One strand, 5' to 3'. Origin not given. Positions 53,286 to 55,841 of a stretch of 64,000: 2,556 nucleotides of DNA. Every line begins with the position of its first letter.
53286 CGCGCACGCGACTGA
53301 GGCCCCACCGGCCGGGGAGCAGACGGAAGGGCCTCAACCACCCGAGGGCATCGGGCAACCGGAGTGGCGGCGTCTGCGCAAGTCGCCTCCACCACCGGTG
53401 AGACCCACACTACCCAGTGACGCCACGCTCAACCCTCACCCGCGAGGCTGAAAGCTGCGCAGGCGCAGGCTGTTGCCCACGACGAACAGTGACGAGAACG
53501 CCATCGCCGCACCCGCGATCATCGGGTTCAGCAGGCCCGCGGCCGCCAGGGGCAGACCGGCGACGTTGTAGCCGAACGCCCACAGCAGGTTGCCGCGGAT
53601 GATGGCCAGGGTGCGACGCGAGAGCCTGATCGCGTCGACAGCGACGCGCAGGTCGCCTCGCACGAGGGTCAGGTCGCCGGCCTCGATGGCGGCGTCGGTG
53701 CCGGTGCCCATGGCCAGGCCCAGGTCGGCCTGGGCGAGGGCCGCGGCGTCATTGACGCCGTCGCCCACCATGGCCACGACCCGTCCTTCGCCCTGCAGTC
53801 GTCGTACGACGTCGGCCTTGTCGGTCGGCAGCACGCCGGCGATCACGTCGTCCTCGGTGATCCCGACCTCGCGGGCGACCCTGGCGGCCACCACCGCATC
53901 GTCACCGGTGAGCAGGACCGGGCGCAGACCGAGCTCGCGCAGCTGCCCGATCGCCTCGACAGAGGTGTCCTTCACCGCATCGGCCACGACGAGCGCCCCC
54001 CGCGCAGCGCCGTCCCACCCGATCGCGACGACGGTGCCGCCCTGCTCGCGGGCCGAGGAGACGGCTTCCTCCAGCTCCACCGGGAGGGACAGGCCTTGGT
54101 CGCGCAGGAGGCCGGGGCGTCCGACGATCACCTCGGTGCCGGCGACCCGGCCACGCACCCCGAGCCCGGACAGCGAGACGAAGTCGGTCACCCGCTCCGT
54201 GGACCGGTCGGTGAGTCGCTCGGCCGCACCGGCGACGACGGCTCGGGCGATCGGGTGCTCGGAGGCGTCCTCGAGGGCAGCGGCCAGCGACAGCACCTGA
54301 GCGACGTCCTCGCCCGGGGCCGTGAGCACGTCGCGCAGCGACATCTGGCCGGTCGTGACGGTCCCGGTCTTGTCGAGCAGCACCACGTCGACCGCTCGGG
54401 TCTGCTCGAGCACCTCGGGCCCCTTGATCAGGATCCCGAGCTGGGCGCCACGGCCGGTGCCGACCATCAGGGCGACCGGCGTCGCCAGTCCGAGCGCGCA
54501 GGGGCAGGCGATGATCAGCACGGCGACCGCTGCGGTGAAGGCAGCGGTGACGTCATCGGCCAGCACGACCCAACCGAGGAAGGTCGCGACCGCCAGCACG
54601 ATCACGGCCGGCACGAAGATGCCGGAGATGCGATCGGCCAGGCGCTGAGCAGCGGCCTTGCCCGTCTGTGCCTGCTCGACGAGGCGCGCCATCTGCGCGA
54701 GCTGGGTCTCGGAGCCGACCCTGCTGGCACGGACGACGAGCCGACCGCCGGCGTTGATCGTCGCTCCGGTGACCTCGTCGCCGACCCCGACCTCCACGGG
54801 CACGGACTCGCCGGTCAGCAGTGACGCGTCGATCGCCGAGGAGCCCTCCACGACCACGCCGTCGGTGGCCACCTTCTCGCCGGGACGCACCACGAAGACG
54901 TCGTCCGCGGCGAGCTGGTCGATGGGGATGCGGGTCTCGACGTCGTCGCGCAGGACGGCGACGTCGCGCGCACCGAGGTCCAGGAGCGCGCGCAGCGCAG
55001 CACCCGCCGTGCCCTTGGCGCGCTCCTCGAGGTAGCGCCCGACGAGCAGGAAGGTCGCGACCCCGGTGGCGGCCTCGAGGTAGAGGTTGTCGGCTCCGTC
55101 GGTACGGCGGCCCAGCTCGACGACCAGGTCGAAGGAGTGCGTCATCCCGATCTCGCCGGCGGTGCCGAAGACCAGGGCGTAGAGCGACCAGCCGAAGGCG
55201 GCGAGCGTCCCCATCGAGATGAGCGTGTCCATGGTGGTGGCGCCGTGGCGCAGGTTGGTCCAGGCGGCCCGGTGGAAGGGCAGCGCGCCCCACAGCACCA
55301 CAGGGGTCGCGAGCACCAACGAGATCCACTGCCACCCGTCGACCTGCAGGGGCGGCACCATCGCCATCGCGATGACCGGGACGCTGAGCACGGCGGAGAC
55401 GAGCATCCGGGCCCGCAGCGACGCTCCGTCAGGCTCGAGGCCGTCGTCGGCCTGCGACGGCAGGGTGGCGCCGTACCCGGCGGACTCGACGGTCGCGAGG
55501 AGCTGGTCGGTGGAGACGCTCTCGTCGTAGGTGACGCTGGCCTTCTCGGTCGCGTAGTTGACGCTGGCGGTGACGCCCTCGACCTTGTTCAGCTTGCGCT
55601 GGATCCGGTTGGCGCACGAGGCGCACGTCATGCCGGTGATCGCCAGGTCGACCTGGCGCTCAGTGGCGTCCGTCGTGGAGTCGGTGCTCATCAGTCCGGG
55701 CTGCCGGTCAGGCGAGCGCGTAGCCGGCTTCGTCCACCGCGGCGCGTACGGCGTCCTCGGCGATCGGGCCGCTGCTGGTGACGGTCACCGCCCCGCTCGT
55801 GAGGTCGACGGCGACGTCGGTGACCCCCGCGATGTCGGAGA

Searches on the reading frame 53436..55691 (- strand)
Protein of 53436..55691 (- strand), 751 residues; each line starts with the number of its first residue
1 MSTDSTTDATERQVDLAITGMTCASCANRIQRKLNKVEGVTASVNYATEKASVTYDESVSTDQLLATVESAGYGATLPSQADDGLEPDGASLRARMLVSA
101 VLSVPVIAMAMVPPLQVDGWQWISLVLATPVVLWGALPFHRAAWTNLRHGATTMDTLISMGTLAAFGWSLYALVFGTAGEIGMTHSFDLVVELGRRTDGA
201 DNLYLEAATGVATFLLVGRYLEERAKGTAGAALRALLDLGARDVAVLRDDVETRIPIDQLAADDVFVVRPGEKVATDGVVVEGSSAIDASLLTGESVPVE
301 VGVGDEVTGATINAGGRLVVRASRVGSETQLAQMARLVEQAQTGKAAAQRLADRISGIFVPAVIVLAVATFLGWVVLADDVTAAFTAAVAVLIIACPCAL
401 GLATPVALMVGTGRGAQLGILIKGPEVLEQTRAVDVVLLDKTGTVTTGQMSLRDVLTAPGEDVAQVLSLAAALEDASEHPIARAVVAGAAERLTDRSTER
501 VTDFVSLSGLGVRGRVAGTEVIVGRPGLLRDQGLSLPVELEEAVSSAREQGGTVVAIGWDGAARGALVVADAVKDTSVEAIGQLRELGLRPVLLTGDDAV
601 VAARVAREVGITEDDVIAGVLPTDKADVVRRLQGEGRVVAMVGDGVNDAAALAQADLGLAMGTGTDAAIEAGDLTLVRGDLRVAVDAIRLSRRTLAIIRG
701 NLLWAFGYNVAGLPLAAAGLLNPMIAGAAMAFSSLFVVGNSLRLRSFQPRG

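Call 21: search_protein_families(library=ncbifam, proteins=[window:53436-55691:-], max_evalue=0.00001)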
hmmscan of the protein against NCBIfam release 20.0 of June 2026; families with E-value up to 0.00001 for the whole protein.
window:53436-55691:- (751 aa): 27 families (the best 25 are shown)
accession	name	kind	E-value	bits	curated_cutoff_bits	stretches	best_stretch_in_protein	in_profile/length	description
TIGR01525.1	ATPase-IB_hvy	subfamily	4.6e-171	570.5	346.25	1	154-744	1-560/560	heavy metal translocating P-type ATPase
NF007952.0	PRK10671.1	equivalog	4.3e-156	521.4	1316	1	7-750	98-837/838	copper-exporting P-type ATPase CopA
TIGR01511.1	ATPase-IB1_Cu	subfamily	2.7e-155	518.3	397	1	203-745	41-542/542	copper-translocating P-type ATPase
TIGR01512.1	ATPase-IB2_Cd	subfamily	2e-107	359.9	313.5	2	205-490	19-284/494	cadmium family heavy metal-translocating P-type ATPase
NF008262.1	PRK11033.1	equivalog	1.1e-101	341.6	1005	2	206-744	193-727/731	zinc/cadmium/mercury/lead-transporting ATPase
NF033775.1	P_type_ZntA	exception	5.3e-88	296.1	1240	2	208-744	203-728/732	Zn(II)/Cd(II)/Pb(II) translocating P-type ATPase ZntA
TIGR01494.1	ATPase_P-type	subfamily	9.3e-84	281.5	62.3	1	212-722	3-467/478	HAD-IC family P-type ATPase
TIGR01497.1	kdpB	equivalog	1.4e-59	201.9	527.9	1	203-702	64-573/675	potassium-transporting ATPase subunit KdpB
TIGR01647.1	ATPase-IIIA_H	equivalog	5.9e-48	163.6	615.5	2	227-613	77-483/755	plasma-membrane proton-efflux P-type ATPase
NF010609.0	PRK14010.1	equivalog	1.7e-46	158.7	1323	1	222-702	87-568/673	K(+)-transporting ATPase subunit B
TIGR01517.1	ATPase-IIB_Ca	equivalog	3e-30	105.1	507.05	2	241-472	155-397/882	calcium-translocating P-type ATPase, PMCA-type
TIGR01524.1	ATPase-IIIB_Mg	equivalog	9.6e-29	99.8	610.75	3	220-471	103-373/867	magnesium-translocating P-type ATPase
TIGR01522.1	ATPase-IIA2_Ca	equivalog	2.4e-28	98.4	798.3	2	616-717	567-669/854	calcium-transporting P-type ATPase, PMR1-type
TIGR01657.1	P-ATPase-V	hypoth_equivalog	3.7e-27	94.3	618.25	2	614-663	780-829/1055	ATP13A2 family polyamine export P-type ATPase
NF011702.0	PRK15122.1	subfamily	7.4e-24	83.7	975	2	615-696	620-701/907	magnesium-translocating P-type ATPase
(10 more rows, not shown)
